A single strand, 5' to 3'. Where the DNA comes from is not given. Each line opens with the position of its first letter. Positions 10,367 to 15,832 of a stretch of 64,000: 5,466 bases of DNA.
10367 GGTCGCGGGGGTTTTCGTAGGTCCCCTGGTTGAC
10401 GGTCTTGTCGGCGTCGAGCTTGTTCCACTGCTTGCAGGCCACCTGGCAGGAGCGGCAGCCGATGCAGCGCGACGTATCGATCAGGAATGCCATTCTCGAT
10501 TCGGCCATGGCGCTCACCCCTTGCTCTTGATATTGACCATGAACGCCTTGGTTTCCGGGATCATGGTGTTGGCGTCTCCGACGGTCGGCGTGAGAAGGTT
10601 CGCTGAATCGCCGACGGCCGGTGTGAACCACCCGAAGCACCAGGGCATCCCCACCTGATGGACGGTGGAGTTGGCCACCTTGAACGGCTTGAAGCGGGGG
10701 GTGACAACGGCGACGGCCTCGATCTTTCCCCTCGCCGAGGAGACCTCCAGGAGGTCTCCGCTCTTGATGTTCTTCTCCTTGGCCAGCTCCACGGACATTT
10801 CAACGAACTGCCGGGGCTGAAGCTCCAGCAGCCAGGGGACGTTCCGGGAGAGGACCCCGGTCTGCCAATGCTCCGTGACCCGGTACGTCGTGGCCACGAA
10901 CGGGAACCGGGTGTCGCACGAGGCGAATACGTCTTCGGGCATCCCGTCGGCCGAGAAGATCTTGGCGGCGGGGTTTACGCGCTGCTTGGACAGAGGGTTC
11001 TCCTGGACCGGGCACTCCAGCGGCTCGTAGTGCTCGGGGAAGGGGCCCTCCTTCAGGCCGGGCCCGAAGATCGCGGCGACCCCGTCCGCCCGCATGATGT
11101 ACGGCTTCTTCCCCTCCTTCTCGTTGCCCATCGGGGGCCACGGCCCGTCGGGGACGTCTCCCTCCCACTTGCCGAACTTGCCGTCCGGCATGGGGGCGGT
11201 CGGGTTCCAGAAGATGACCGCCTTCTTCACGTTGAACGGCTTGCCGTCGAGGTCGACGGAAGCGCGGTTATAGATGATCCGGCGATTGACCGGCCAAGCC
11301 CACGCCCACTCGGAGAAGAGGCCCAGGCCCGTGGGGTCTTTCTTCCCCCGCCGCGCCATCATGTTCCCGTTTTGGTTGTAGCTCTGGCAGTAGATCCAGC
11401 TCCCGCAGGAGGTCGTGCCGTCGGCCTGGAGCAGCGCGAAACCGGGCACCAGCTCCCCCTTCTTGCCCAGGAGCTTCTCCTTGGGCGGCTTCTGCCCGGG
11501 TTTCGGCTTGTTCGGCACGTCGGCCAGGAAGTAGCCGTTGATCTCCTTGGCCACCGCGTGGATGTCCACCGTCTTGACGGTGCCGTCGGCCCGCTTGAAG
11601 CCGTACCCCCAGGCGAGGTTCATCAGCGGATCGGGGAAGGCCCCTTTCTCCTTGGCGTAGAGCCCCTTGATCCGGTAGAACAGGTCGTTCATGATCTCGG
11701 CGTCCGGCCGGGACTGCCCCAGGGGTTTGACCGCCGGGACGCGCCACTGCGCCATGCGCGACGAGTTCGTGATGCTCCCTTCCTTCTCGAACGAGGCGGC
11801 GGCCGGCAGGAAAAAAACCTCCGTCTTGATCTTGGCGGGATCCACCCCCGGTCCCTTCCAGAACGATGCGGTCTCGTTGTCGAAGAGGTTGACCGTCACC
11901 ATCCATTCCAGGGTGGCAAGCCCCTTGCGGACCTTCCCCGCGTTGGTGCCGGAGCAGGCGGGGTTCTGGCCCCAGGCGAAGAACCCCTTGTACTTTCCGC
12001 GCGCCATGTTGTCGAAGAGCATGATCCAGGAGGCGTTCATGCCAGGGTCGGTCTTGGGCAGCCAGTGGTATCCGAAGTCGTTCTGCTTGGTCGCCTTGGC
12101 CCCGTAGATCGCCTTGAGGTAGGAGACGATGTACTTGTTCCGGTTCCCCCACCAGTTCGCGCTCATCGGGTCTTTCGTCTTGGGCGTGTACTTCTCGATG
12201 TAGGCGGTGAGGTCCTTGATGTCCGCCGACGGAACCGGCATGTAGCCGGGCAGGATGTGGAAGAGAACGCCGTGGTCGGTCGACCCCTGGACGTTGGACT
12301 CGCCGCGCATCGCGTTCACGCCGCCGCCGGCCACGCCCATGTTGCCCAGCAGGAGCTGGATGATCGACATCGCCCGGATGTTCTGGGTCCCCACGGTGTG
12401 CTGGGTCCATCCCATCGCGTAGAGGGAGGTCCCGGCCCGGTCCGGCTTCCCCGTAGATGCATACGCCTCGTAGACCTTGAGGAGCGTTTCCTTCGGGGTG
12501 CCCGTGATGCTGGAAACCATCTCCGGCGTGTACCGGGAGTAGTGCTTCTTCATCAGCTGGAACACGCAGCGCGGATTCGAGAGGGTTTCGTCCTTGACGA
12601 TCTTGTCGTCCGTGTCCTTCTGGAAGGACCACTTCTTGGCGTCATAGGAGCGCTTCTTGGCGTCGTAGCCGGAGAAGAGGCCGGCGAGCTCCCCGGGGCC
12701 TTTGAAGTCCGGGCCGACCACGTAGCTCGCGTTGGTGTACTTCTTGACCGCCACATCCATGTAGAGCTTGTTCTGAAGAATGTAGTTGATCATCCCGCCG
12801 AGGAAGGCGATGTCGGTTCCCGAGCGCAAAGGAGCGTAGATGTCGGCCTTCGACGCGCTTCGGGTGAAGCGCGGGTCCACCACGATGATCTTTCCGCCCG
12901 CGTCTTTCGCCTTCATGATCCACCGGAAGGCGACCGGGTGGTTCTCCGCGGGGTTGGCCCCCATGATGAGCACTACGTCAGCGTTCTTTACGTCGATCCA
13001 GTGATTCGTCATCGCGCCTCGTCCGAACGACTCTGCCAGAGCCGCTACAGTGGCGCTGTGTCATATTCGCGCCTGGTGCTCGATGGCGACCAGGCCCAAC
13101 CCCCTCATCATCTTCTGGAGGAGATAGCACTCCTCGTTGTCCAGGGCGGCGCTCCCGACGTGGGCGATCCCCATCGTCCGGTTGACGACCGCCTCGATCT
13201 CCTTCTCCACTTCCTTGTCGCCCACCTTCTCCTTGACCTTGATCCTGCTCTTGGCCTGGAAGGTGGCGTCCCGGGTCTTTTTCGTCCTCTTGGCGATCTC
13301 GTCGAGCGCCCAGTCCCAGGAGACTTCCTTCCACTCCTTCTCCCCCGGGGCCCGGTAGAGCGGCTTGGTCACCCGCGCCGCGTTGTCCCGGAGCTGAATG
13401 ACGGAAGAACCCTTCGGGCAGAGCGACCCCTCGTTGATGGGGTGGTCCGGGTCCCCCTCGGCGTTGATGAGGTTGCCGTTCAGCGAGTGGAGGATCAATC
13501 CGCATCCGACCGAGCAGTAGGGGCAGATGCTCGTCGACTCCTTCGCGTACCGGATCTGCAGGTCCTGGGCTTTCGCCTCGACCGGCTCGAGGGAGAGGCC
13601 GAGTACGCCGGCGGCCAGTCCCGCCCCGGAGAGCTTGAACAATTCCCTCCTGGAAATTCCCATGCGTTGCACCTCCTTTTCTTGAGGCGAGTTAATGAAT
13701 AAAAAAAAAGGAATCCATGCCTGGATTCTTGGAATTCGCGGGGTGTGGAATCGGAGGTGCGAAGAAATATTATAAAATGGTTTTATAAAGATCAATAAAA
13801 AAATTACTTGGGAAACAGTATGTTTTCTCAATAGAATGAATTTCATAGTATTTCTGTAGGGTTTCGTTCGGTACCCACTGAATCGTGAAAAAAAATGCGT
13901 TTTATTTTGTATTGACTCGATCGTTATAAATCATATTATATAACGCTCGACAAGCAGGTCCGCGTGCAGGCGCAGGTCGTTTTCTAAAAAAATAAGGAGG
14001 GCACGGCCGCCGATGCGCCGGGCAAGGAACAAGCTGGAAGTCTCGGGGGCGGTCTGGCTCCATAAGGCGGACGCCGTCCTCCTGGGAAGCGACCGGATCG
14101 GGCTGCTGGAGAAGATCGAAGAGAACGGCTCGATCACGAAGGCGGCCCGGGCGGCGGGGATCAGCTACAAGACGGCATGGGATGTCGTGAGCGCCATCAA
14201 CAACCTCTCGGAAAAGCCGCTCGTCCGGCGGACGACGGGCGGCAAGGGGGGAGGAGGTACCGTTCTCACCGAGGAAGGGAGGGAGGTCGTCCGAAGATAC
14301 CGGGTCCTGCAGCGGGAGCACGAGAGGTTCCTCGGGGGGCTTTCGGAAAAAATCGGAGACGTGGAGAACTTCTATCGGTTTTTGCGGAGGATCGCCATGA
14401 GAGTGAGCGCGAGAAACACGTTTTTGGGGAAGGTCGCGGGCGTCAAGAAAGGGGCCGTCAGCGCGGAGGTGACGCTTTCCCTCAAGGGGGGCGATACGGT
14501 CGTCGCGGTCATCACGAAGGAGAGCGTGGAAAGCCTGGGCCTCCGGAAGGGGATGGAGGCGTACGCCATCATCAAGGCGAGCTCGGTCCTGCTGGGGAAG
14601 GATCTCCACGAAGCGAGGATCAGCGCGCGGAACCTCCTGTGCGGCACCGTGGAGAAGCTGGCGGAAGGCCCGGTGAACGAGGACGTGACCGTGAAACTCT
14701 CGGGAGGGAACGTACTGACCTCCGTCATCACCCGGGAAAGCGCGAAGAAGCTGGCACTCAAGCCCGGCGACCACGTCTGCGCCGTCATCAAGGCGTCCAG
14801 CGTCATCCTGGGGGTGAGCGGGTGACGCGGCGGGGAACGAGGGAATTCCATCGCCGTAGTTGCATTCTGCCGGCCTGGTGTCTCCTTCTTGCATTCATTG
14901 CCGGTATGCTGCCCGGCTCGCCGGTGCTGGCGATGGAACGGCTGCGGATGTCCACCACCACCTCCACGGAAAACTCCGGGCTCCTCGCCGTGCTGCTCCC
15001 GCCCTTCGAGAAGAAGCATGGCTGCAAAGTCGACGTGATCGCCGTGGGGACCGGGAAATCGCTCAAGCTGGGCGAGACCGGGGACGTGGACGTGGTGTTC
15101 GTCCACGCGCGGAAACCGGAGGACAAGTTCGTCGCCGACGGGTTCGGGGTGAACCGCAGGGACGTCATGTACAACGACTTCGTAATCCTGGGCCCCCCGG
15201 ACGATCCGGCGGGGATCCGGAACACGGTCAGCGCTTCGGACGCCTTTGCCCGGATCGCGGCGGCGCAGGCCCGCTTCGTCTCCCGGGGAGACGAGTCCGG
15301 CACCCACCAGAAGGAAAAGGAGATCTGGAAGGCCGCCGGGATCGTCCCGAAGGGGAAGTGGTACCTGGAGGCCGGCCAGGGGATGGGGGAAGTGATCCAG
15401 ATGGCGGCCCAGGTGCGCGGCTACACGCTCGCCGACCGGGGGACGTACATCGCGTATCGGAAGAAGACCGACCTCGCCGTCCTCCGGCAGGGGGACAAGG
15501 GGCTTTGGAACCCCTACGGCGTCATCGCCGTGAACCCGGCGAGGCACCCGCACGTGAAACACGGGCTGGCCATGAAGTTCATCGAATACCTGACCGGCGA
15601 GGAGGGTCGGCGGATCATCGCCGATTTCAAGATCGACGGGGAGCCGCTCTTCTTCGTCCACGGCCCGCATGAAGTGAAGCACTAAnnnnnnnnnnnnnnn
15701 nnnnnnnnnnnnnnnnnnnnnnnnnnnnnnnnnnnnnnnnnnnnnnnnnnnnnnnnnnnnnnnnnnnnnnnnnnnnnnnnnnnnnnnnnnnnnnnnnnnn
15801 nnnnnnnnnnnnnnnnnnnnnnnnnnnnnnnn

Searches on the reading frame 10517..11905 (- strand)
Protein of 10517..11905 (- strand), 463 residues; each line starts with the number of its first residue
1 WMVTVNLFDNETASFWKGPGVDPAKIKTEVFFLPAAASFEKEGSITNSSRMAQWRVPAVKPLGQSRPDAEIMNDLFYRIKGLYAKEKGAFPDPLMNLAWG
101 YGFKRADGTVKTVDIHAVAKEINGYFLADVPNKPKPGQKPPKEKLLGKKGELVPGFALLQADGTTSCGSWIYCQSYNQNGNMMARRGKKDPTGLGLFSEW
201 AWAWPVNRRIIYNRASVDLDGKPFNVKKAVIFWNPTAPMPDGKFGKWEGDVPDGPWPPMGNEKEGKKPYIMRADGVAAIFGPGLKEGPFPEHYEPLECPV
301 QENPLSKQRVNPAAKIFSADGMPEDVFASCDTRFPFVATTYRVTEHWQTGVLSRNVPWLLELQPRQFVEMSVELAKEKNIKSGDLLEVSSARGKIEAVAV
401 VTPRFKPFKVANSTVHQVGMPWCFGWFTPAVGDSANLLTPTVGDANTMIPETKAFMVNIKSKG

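Call 61: search_solved_structures(query=window:10517-11905:-, show_alignments=4)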
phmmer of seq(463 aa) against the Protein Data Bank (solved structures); distinct sequences matched with E-value up to 0.001: 29.
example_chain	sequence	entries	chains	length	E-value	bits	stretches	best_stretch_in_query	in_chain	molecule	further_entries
6sdv_A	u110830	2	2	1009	3e-142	478.1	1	1-460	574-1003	Formate dehydrogenase, alpha subunit, selenocysteine-containing,Formate dehydrogenase, alp | Formate dehydrogenase, alpha subunit, selenocysteine-containing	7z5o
9rk1_A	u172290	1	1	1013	3e-142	478.1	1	1-460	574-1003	Formate dehydrogenase, alpha subunit, selenocysteine-containing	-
8rcg_A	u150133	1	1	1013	3e-142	478.1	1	1-460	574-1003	Formate dehydrogenase, alpha subunit, selenocysteine-containing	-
9rjy_A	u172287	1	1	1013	3.1e-142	478.1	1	1-460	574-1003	Formate dehydrogenase, alpha subunit, selenocysteine-containing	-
9rjz_A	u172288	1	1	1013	3.1e-142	478.1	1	1-460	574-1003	Formate dehydrogenase, alpha subunit, selenocysteine-containing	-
30gj_A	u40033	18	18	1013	3.1e-142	478.1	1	1-460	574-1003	Formate dehydrogenase, alpha subunit, selenocysteine-containing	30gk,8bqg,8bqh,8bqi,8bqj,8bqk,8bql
9qm0_A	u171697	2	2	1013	3.1e-142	478.1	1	1-460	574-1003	Formate dehydrogenase, alpha subunit, selenocysteine-containing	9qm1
8cm7_A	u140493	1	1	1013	3.1e-142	478.1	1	1-460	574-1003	Formate dehydrogenase, alpha subunit, selenocysteine-containing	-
9rk0_A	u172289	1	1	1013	3.1e-142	478.1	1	1-460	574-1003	Formate dehydrogenase, alpha subunit, selenocysteine-containing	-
6sdr_A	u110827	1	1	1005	3.2e-142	478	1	1-460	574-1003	Formate dehydrogenase, alpha subunit, selenocysteine-containing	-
1h0h_A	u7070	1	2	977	3.2e-142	478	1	1-460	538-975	FORMATE DEHYDROGENASE SUBUNIT ALPHA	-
8cm4_A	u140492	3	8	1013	5.6e-141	473.9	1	1-460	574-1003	Formate dehydrogenase, alpha subunit, selenocysteine-containing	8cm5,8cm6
1kqf_A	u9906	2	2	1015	1.7e-96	327.2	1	1-460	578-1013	FORMATE DEHYDROGENASE, NITRATE-INDUCIBLE, MAJOR SUBUNIT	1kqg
9vap_A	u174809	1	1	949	2.6e-16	62.8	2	332-459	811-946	Formate dehydrogenase molybdopterin-binding subunit FdhA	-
8rqz_C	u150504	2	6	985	2.4e-10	43.1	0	32-79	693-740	Probable oxidoreductase YjgC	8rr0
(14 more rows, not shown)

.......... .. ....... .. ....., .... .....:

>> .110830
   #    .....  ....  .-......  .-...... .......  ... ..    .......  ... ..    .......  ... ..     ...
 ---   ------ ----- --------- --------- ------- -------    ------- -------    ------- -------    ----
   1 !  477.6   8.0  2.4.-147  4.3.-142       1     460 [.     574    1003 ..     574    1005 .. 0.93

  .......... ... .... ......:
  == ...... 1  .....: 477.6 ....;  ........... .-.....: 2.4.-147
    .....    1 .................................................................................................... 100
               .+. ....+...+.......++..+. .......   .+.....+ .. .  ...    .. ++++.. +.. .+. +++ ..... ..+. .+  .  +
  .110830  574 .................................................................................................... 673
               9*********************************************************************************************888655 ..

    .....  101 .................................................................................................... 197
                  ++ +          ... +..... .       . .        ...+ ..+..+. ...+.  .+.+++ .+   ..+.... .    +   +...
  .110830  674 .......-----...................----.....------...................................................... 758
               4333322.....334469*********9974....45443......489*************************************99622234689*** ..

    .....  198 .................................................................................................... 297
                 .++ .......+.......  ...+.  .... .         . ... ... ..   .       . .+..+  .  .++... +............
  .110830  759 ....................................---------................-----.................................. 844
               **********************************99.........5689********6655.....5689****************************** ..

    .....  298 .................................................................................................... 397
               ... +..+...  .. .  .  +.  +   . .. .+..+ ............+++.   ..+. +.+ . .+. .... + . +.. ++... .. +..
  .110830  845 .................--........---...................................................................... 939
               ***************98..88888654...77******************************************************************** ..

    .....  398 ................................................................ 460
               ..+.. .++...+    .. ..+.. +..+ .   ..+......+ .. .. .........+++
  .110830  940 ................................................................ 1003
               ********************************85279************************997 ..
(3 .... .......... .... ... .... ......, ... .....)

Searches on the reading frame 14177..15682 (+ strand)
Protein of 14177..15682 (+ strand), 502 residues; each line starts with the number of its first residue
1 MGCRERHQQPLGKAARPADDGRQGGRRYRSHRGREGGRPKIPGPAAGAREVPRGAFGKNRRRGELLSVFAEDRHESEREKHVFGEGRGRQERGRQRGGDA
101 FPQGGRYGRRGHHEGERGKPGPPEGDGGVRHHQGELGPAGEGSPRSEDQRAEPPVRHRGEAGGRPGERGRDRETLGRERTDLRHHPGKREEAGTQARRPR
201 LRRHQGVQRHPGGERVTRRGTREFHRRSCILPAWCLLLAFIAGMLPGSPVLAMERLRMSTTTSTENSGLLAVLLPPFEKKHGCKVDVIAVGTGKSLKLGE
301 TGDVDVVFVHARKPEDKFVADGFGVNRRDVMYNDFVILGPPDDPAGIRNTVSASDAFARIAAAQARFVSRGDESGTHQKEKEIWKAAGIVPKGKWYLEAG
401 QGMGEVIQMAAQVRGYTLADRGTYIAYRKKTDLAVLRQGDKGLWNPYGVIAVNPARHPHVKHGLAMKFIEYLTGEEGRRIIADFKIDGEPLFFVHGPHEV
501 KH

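Call 89: search_protein_families(library=pfam, proteins=[window:14177-15682:+], max_evalue=0.00001)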
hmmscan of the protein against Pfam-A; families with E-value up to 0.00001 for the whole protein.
window:14177-15682:+ (502 aa): 2 families
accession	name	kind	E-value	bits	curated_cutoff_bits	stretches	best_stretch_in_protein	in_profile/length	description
PF12849.12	PBP_like_2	-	5.7e-46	157.9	27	1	259-476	14-267/267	PBP superfamily domain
PF13531.11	SBP_bac_11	-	1.2e-13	51.8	25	1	269-483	12-223/227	Bacterial extracellular solute-binding protein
